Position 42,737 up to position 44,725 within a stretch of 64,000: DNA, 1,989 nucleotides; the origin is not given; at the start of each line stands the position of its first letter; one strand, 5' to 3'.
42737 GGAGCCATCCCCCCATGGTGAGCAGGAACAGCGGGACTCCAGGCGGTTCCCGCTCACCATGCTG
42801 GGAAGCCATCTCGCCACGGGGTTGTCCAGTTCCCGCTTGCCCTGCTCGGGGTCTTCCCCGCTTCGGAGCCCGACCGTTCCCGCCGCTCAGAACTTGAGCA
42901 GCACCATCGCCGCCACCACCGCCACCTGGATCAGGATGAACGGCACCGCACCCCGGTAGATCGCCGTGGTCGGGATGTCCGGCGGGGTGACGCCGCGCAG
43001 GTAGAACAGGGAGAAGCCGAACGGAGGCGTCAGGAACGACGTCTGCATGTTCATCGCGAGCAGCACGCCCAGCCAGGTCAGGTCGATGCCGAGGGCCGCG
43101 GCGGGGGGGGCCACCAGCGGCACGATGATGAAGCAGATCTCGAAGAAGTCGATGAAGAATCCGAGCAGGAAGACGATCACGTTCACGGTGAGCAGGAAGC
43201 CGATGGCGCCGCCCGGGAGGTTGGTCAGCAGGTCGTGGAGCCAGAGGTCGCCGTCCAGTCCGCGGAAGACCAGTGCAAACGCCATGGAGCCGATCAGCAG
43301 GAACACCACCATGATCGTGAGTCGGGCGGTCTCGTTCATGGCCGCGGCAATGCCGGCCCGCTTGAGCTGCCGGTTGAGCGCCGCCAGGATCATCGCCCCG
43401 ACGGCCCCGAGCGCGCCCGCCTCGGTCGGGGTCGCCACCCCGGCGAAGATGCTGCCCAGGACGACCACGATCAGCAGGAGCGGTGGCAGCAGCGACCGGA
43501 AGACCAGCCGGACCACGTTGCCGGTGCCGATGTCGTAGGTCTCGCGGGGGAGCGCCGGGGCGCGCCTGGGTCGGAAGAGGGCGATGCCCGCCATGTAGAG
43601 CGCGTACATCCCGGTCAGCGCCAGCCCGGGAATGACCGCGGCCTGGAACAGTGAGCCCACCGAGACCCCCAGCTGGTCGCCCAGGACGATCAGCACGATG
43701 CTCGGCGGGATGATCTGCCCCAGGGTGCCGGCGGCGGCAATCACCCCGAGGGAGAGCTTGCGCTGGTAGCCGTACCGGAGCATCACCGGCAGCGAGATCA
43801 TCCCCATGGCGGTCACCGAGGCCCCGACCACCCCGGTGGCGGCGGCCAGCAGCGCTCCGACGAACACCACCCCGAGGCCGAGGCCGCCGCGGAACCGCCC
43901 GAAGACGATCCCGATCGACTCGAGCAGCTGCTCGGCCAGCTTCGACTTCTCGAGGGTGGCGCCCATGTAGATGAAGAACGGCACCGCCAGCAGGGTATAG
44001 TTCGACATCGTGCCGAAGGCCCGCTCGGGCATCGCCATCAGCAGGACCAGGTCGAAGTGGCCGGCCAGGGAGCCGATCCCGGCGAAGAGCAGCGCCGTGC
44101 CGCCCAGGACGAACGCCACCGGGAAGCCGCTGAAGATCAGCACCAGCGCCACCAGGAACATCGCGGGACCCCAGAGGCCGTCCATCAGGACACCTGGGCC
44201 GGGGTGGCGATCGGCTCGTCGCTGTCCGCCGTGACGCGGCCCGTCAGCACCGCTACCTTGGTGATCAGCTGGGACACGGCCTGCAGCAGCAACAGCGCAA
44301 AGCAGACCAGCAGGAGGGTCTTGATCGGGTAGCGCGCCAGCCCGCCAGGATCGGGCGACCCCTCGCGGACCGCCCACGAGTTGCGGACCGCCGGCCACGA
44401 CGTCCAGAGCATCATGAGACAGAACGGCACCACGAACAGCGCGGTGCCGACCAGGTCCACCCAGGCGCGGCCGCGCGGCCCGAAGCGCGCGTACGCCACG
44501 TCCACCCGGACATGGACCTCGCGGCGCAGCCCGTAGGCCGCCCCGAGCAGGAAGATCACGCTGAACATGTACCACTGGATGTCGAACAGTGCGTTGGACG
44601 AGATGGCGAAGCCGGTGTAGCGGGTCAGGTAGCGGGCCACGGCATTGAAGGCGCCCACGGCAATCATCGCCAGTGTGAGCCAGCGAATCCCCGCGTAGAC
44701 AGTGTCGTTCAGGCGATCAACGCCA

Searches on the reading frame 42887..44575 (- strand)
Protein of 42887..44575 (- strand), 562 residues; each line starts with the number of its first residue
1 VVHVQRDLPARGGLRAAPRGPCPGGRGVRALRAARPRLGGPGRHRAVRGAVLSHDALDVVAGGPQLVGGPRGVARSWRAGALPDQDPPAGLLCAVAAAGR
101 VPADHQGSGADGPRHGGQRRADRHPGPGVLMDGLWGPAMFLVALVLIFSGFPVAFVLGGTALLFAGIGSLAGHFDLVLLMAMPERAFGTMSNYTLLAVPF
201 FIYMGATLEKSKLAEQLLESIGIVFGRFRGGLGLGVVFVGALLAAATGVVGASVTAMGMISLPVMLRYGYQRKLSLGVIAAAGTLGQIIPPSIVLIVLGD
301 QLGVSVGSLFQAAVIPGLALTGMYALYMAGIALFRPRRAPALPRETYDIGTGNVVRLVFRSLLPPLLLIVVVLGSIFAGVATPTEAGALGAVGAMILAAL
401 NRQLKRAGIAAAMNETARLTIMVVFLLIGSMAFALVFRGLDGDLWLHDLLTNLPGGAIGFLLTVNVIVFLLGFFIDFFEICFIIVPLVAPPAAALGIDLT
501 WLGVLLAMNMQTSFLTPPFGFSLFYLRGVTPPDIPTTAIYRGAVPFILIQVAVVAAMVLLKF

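Call 69: search_protein_families(library=pfam, proteins=[window:42887-44575:-], max_evalue=0.0001)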
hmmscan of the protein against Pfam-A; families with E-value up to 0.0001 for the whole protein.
window:42887-44575:- (562 aa): 1 family
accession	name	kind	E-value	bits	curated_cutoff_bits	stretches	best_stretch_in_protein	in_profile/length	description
PF06808.19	DctM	-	2.4e-85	287.3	23.8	1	141-558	2-408/413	Tripartite ATP-independent periplasmic transporter, DctM component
